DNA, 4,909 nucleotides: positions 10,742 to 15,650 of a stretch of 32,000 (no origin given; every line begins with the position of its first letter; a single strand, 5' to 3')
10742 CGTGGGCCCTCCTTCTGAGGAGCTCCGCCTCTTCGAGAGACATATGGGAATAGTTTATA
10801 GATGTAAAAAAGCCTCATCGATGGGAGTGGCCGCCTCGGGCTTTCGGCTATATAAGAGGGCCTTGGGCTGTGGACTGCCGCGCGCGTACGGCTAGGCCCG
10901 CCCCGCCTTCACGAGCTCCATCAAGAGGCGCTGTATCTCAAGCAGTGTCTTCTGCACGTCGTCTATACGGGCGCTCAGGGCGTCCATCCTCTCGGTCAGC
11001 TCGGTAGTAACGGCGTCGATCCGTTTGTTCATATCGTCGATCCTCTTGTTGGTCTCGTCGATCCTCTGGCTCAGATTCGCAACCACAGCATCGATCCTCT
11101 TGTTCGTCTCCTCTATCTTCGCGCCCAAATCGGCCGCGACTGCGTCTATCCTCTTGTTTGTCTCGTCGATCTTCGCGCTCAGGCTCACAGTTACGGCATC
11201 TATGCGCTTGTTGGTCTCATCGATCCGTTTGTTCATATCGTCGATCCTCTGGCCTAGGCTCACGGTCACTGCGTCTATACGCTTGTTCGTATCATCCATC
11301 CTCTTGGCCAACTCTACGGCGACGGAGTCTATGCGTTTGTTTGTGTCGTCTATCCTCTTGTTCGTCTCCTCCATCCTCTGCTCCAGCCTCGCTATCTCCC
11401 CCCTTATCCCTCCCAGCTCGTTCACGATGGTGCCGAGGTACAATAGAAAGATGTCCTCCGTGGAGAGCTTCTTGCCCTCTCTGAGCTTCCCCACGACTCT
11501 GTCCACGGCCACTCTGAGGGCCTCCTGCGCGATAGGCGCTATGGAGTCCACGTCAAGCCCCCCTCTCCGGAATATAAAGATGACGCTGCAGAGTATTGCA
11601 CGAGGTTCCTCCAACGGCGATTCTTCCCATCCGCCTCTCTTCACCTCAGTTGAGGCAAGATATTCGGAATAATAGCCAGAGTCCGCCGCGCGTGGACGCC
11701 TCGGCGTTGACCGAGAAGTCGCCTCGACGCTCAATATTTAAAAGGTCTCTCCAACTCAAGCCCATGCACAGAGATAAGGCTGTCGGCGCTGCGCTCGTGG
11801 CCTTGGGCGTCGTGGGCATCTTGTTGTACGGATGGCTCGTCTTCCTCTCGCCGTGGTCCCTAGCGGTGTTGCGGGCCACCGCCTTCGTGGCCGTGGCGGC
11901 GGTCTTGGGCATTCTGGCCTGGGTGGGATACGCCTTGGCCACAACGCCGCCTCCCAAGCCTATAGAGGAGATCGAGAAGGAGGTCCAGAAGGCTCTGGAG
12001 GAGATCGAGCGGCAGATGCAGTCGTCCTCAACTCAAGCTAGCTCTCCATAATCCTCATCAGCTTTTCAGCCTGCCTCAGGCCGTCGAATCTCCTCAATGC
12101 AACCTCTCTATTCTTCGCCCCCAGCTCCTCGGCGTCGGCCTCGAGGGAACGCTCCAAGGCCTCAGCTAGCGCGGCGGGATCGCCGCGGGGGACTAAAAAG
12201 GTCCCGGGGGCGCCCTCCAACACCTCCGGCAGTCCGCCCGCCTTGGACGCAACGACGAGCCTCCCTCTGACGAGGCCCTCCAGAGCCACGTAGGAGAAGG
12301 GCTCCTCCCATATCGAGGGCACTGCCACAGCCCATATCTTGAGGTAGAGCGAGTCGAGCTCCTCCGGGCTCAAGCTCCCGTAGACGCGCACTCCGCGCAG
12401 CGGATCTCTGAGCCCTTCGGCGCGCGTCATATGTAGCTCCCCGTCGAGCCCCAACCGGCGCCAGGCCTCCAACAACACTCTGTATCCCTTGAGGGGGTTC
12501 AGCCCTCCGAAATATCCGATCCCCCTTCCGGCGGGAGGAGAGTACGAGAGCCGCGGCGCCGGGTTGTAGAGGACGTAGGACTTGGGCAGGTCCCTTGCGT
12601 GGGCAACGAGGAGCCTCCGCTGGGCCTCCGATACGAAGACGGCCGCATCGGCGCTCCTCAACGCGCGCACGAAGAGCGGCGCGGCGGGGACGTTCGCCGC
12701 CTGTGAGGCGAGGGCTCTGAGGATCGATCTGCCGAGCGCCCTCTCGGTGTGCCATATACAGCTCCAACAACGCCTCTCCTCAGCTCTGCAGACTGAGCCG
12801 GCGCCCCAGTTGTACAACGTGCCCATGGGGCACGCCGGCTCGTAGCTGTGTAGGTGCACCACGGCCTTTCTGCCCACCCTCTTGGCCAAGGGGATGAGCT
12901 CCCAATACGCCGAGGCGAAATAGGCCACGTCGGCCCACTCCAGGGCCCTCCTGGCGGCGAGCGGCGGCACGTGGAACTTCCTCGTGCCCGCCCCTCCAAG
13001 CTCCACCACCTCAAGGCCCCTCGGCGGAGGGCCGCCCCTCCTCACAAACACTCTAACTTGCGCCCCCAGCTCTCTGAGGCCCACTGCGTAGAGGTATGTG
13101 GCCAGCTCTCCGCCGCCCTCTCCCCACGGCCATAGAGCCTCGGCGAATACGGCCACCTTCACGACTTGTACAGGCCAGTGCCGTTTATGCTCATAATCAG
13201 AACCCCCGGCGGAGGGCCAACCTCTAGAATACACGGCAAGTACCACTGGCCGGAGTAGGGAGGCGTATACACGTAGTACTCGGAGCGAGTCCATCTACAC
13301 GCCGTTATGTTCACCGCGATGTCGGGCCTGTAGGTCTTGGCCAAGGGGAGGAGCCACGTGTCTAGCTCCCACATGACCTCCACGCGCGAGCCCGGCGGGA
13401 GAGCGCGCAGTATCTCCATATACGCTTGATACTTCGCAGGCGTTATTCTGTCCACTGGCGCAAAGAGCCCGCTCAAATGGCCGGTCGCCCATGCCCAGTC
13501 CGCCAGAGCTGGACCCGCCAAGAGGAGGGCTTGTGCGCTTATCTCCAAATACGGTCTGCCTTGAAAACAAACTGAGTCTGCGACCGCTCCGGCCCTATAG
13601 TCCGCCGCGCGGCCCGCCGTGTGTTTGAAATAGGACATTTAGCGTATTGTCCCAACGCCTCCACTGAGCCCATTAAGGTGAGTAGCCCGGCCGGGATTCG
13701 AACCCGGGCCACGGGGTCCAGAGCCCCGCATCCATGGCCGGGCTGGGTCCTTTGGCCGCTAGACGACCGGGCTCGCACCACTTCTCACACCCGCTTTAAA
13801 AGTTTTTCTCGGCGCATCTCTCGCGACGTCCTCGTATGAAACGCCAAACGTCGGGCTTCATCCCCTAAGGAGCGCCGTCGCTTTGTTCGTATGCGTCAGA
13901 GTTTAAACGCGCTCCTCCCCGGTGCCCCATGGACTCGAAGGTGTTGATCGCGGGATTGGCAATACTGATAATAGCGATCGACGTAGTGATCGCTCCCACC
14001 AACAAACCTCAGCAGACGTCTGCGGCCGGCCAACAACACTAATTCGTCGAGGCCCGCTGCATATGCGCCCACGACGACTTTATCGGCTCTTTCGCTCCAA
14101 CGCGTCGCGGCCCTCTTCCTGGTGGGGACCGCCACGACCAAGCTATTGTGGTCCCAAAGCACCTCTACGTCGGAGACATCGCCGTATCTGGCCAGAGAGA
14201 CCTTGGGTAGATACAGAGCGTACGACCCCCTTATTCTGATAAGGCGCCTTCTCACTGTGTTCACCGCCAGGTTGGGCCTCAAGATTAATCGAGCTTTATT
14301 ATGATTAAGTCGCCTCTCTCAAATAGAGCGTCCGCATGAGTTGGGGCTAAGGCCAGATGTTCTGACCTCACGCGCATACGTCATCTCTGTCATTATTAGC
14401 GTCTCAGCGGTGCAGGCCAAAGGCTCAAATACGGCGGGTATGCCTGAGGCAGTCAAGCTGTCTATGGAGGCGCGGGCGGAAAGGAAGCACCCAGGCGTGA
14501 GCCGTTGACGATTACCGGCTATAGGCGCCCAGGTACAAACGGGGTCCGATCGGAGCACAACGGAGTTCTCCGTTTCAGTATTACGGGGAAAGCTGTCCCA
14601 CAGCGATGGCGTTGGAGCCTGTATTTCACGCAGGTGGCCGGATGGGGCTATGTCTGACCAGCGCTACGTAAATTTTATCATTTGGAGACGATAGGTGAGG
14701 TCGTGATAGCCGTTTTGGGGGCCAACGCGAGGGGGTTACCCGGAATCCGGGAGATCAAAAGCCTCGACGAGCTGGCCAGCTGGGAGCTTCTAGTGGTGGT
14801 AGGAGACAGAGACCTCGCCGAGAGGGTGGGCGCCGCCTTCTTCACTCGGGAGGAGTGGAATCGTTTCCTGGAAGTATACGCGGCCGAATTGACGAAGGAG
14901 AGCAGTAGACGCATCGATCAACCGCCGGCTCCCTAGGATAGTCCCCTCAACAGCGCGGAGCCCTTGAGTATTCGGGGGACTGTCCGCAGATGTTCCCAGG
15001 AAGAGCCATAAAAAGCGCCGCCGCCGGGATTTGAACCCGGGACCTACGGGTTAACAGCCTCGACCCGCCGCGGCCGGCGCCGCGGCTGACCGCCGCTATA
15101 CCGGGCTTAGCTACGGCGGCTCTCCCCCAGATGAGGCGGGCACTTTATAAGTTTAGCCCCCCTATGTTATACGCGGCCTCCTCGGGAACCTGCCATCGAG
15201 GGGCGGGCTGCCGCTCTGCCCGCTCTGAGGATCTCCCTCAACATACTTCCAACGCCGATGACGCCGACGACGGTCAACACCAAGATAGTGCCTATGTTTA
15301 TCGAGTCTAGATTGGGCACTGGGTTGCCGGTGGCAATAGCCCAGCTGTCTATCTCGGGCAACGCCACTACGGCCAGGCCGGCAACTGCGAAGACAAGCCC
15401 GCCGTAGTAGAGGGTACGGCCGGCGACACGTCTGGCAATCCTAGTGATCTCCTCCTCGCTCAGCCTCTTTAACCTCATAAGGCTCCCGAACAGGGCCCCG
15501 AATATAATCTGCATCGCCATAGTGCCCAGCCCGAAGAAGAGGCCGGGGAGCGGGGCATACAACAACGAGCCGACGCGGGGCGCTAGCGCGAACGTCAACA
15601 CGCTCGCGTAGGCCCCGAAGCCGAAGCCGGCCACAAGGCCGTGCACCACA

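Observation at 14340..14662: Candidate SRP RNA gene whose helices are encoded in circularly permuted order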

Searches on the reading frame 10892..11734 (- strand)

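Call 78: search_protein_families(library=pfam, proteins=[window:10892-11734:-], max_evalue=0.00001)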
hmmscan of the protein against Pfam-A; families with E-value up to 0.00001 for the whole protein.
window:10892-11734:- (280 aa): 12 families
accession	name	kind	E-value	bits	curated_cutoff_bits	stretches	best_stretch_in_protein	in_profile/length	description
PF06825.17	HSBP1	-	5.7e-13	48.9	28.6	0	235-266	14-45/51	Heat shock factor binding protein 1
PF06103.16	DUF948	-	1.6e-09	38.2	37.2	0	218-278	21-81/89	Bacterial protein of unknown function (DUF948)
PF16326.10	ABC_tran_CTD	-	9e-09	35.9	32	0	106-155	9-59/69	ABC transporter C-terminal domain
PF07889.17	DUF1664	-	5.5e-07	30.1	34.6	0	192-264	35-107/124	Protein of unknown function (DUF1664)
PF06419.17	COG6_N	-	1.4e-06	28.8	27.4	0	90-144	25-79/114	Conserved oligomeric complex COG6, N-terminal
PF01442.23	Apolipoprotein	-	1.4e-06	28.6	90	1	117-260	2-155/190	Apolipoprotein A1/A4/E domain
PF23991.1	DUF7310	-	5.6e-06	27.2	40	0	150-208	25-82/83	Coiled-coil region of unknown function (DUF7310)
PF05531.17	NPV_P10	-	6e-06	27.1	29.8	0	214-272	9-66/75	Nucleopolyhedrovirus P10 protein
PF07195.17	FliD_C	-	6e-06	26.3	25.4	0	207-259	181-233/236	Flagellar hook-associated protein 2 C-terminus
PF24886.1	DUF7740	-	6.3e-06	26.7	28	0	138-171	8-43/65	Domain of unknown function (DUF7740)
PF19111.5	DUF5798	-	7e-06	26.6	27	0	114-144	24-54/89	Family of unknown function (DUF5798)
PF04513.17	Baculo_PEP_C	-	7.7e-06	26.4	38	0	181-264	32-108/140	Baculovirus polyhedron envelope protein, PEP, C terminus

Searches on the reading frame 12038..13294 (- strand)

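Call 17: search_protein_families(library=pfam, proteins=[window:12038-13294:-], max_evalue=0.01)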
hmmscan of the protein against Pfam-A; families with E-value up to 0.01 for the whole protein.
window:12038-13294:- (418 aa): 4 families
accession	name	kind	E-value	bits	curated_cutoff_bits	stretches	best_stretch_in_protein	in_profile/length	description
PF13692.12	Glyco_trans_1_4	-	1.8e-16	61.1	27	1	258-385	3-141/142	Glycosyl transferases group 1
PF00534.26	Glycos_transf_1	-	5.3e-15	55.8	26.4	1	300-387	73-159/172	Glycosyl transferases group 1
PF13579.12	Glyco_trans_4_4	-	1.6e-07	32.2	29.7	1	60-234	1-147/158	Glycosyl transferase 4-like domain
PF13439.12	Glyco_transf_4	-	1.8e-06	28.5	28.5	1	60-245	2-165/170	Glycosyltransferase Family 4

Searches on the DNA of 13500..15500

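Call 4: search_rna_families(source=window, start=14200, end=14800, threshold=evalue, max_evalue=10, show_alignments=6)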
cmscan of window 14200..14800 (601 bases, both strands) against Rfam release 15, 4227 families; matches with E-value up to 10: 0.
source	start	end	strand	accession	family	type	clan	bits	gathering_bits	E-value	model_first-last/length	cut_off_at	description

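Call 50: search_with_rna_model(model_id=R1, source=window, start=13500, end=15500, filters=off, max_evalue=10, show_alignments=3)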
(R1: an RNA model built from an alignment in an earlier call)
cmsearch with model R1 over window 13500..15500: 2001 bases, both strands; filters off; matches with E-value up to 10: 29.
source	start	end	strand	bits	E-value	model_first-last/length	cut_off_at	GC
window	15020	15120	-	12.8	0.065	1-138/138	no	0.73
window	15124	15231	-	10.6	0.17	1-138/138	no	0.64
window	15173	15211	+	9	0.34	1-138/138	no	0.77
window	14538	14574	+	7.7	0.62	1-138/138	no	0.59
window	14104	14135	+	7.6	0.63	1-138/138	no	0.75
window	13701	13744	-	7.4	0.68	1-138/138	no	0.75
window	13701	13749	+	6.9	0.86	1-138/138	no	0.76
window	15310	15454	+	6.6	0.98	1-138/138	no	0.63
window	14046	14075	-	5.8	1.4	1-138/138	no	0.7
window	15067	15086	+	5.3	1.7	1-138/138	no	1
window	15366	15408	-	5.1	1.9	1-138/138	no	0.65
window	14936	14985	+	4.3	2.6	1-138/138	no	0.62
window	14104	14135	-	4.2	2.8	1-138/138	no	0.75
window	14153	14207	-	3.7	3.4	1-138/138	no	0.6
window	14046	14075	+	3.4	3.9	1-138/138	no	0.7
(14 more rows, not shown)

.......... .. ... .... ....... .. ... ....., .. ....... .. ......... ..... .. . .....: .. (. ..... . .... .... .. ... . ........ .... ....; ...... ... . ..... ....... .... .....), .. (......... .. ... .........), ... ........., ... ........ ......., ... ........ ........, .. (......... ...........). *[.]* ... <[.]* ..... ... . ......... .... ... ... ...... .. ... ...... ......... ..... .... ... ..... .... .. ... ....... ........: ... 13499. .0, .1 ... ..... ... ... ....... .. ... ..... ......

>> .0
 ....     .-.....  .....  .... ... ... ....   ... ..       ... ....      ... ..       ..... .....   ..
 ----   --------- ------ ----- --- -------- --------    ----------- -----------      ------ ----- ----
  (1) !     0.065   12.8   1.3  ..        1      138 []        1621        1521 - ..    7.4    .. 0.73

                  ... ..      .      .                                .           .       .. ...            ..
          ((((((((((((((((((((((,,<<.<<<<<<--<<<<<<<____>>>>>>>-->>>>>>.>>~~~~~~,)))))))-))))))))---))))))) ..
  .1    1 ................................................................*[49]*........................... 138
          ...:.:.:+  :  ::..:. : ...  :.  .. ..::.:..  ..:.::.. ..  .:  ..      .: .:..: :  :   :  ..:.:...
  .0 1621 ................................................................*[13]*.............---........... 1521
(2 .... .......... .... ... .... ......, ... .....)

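Call 76: search_with_rna_model(model_id=R2, source=window, start=13500, end=15500, filters=off, max_evalue=10, show_alignments=1)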
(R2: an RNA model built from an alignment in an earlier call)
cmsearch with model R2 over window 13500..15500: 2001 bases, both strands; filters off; matches with E-value up to 10: 46.
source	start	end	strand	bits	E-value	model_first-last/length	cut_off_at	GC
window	13675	13718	+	5.7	0.5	1-170/170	no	0.7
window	15106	15219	+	5.5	0.54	1-170/170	no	0.63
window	14035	14086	-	5.5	0.54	1-170/170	no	0.56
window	14104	14134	-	4.4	0.86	1-170/170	no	0.74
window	13731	13754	-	4.3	0.93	1-170/170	no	0.67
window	14952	14989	-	4.1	0.99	1-170/170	no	0.66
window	14175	14224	-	3.6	1.3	1-170/170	no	0.56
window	15358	15417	-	3.5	1.3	1-170/170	no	0.65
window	15049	15105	-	3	1.6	1-170/170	no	0.77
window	13956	14012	-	2.8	1.7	1-170/170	no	0.47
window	14286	14337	-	2.1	2.3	1-170/170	no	0.4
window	14193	14278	+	2.1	2.3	1-170/170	no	0.56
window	13679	13723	-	1.9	2.5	1-170/170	no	0.71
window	14122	14160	+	1.9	2.5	1-170/170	no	0.62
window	15179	15241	-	1.8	2.7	1-170/170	no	0.68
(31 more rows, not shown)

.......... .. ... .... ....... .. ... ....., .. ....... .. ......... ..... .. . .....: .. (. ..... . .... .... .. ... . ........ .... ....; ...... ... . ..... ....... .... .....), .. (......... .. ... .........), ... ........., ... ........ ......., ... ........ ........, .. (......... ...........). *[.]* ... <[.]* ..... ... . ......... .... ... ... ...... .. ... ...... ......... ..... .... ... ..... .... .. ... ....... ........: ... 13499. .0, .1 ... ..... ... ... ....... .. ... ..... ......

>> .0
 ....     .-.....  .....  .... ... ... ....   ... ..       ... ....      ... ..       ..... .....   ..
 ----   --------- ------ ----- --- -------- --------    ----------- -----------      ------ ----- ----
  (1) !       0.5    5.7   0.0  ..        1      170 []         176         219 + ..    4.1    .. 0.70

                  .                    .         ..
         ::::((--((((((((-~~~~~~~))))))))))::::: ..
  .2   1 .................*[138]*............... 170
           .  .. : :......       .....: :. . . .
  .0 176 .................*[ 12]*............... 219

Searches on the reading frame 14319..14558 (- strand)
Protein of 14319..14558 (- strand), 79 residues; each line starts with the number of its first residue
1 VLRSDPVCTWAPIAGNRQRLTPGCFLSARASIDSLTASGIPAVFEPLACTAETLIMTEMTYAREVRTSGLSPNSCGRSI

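Call 17: search_protein_families(library=pfam, proteins=[window:14319-14558:-], max_evalue=0.01)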
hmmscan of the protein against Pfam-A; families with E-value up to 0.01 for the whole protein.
window:14319-14558:- (79 aa): 0 families

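Call 53: search_protein_families(library=ncbifam, proteins=[window:14319-14558:-], max_evalue=1)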
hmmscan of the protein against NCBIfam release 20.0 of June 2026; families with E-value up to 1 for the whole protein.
window:14319-14558:- (79 aa): 0 families

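Call 54: search_protein_families(library=phrogs, proteins=[window:14319-14558:-], max_evalue=1)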
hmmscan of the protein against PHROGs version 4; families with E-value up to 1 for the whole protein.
window:14319-14558:- (79 aa): 0 families

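Call 55: search_protein_families(library=pfam, proteins=[window:14319-14558:-], max_evalue=10)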
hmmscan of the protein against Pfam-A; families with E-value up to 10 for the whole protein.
window:14319-14558:- (79 aa): 0 families

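Call 74: search_protein_representatives(protein=window:14319-14558:-)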
Query: 79 residues. Proteins with E-value up to 0.001 (for the whole library): 0; up to 1e-10: 0; up to 1e-30: 0. The best 0 are listed.

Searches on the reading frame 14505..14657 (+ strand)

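Call 17: search_protein_families(library=pfam, proteins=[window:14505-14657:+], max_evalue=0.01)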
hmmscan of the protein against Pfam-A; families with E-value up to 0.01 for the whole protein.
window:14505-14657:+ (50 aa): 0 families

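Call 53: search_protein_families(library=ncbifam, proteins=[window:14505-14657:+], max_evalue=1)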
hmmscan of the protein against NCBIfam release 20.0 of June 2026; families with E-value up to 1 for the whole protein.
window:14505-14657:+ (50 aa): 1 family
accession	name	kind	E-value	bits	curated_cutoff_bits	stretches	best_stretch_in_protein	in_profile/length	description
NF002697.0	PRK02487.1-6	equivalog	0.17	11.3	269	1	10-39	71-100/164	heme-degrading domain-containing protein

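Call 54: search_protein_families(library=phrogs, proteins=[window:14505-14657:+], max_evalue=1)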
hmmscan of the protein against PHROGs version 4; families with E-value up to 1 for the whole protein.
window:14505-14657:+ (50 aa): 0 families
